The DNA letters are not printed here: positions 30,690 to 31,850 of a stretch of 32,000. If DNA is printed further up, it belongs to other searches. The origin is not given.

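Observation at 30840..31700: GHMP-fold protein with an eroded ATP/phosphate-binding motif, sitting where mevalonate kinase is expected upstream of ipk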

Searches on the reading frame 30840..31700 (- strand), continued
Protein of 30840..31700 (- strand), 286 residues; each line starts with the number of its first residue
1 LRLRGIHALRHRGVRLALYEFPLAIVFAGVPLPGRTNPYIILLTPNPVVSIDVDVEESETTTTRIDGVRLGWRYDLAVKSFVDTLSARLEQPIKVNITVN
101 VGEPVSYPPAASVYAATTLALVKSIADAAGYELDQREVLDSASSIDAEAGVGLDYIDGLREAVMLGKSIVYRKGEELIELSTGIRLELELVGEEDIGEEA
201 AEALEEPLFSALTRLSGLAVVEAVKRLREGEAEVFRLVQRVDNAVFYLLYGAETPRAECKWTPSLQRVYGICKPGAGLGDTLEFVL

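Call 72: search_protein_families(library=pfam, alignment_id=A2, max_evalue=1)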
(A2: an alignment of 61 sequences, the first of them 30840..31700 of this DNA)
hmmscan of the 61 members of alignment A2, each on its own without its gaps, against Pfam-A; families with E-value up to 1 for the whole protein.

A. member 1, window:30840-31700:- (286 aa): 1 family
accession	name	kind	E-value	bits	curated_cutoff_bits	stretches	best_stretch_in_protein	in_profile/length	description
PF17595.7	DUF5491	-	0.19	12.5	27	1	49-81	32-64/68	Family of unknown function (DUF5491)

B. families by the number of members that match (of 61 scanned): 24 families
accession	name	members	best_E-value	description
PF00288.32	GHMP_kinases_N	4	0.027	GHMP kinases N terminal domain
PF19871.4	DUF6344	1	0.0067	Family of unknown function (DUF6344)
PF25082.1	GIPC1_GH2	1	0.0092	GIPC1-3 GH2 domain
PF00382.24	TFIIB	1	0.016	Transcription factor TFIIB repeat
PF19083.5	DUF5774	1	0.036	Family of unknown function (DUF5774)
PF23906.1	DUF7248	1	0.042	Family of unknown function (DUF7248)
PF07371.17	DUF1490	1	0.048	Protein of unknown function (DUF1490)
PF23864.1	DUF7222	1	0.06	Domain of unknown function (DUF7222)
PF20439.3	SpoIVA_C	1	0.079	Sporulation stage IV protein A, C-terminal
PF22569.1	DCD_C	1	0.092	2'-deoxycytidine 5'-triphosphate deaminase (DCD), C-terminal domain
PF05992.17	SbmA_BacA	1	0.11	SbmA/BacA-like family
PF10624.15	TraS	1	0.12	Plasmid conjugative transfer entry exclusion protein TraS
PF18550.6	NitrOD2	1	0.14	Nitrososphaera output domain 2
PF02262.21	Cbl_N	1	0.14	CBL proto-oncogene N-terminal domain 1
PF11654.13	NCE101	1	0.14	Non-classical export protein 1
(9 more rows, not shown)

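Call 73: find_encoding_contigs(protein=P0001, flank=10000, max_places=2)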
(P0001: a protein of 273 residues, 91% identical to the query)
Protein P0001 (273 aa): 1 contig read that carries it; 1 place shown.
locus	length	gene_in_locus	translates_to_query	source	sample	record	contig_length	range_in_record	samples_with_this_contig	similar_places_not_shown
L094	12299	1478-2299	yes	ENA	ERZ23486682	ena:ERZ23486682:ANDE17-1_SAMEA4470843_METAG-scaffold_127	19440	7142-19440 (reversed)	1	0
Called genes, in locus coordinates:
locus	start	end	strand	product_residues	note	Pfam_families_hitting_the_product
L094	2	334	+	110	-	?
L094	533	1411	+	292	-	PF01875:Memo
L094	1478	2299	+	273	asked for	-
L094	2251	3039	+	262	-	PF00696:AA_kinase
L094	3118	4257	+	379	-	PF01070:FMN_dh (weak), PF01645:Glu_synthase (faint), PF01070:FMN_dh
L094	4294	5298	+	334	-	PF00348:polyprenyl_synt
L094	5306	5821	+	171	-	PF09891:DUF2118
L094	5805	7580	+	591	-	PF00749:tRNA-synt_1c, PF03950:tRNA-synt_1c_C, PF20974:tRNA-synt_1c_C2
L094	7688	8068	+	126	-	PF01248:Ribosomal_L7Ae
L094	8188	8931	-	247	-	-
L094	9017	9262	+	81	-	PF01200:Ribosomal_S28e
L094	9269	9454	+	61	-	PF01246:Ribosomal_L24e, PF06467:zf-FCS (weak)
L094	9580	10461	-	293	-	PF00892:EamA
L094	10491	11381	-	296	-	PF01488:Shikimate_DH (weak), PF02826:2-Hacid_dh_C (weak), PF03446:NAD_binding_2, PF03807:F420_oxidored, PF07991:KARI_N (faint), PF14833:NAD_binding_11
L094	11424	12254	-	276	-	PF00881:Nitroreductase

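Call 80: find_encoding_contigs(protein=P0117, flank=5000, max_places=2)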
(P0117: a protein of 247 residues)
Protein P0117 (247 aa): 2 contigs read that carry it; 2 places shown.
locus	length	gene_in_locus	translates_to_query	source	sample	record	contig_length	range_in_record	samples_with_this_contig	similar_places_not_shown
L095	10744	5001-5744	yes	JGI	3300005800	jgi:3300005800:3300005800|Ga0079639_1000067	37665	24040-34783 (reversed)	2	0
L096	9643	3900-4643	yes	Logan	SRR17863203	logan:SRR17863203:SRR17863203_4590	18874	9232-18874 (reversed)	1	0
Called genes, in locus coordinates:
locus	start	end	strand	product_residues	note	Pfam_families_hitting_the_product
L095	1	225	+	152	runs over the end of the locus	PF00416:Ribosomal_S13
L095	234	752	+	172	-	PF00163:Ribosomal_S4 (weak), PF01479:S4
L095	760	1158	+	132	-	PF00411:Ribosomal_S11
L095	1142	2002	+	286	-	PF01193:RNA_pol_L, PF01000:RNA_pol_A_bac, PF13187:Fer4_9, PF00037:Fer4 (weak), PF12837:Fer4_6 (weak), PF12838:Fer4_7, PF13237:Fer4_10, PF00037:Fer4 (weak), +2 more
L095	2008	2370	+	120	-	PF00828:Ribosomal_L27A (faint)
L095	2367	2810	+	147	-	PF00572:Ribosomal_L13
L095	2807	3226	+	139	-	PF00380:Ribosomal_S9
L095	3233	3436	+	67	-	PF01194:RNA_pol_N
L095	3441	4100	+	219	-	PF00318:Ribosomal_S2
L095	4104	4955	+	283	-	PF01875:Memo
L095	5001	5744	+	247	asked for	-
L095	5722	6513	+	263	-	PF00696:AA_kinase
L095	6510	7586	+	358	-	PF01070:FMN_dh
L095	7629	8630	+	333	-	PF00348:polyprenyl_synt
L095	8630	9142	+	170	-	PF09891:DUF2118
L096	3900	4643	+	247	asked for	-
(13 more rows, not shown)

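Call 81: find_encoding_contigs(protein=P0052, flank=5000, max_places=2)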
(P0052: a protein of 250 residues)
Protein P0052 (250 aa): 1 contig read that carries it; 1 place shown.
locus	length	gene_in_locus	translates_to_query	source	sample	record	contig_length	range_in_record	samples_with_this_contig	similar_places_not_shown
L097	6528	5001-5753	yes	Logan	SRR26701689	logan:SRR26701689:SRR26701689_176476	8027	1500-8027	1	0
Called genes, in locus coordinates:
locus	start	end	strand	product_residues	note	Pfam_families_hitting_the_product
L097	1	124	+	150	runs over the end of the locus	PF00416:Ribosomal_S13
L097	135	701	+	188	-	PF00163:Ribosomal_S4, PF01479:S4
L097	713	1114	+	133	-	PF00411:Ribosomal_S11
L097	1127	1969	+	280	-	PF01193:RNA_pol_L, PF01000:RNA_pol_A_bac, PF13237:Fer4_10, PF00037:Fer4, PF12838:Fer4_7, PF13187:Fer4_9 (weak), PF14697:Fer4_21 (weak), PF00037:Fer4 (weak), +7 more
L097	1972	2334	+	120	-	PF17135:Ribosomal_L18, PF00828:Ribosomal_L27A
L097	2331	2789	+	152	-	PF00572:Ribosomal_L13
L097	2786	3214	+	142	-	PF00380:Ribosomal_S9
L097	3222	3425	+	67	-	PF01194:RNA_pol_N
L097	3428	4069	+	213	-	PF00318:Ribosomal_S2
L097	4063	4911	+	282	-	PF01875:Memo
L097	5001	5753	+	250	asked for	-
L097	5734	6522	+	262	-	PF00696:AA_kinase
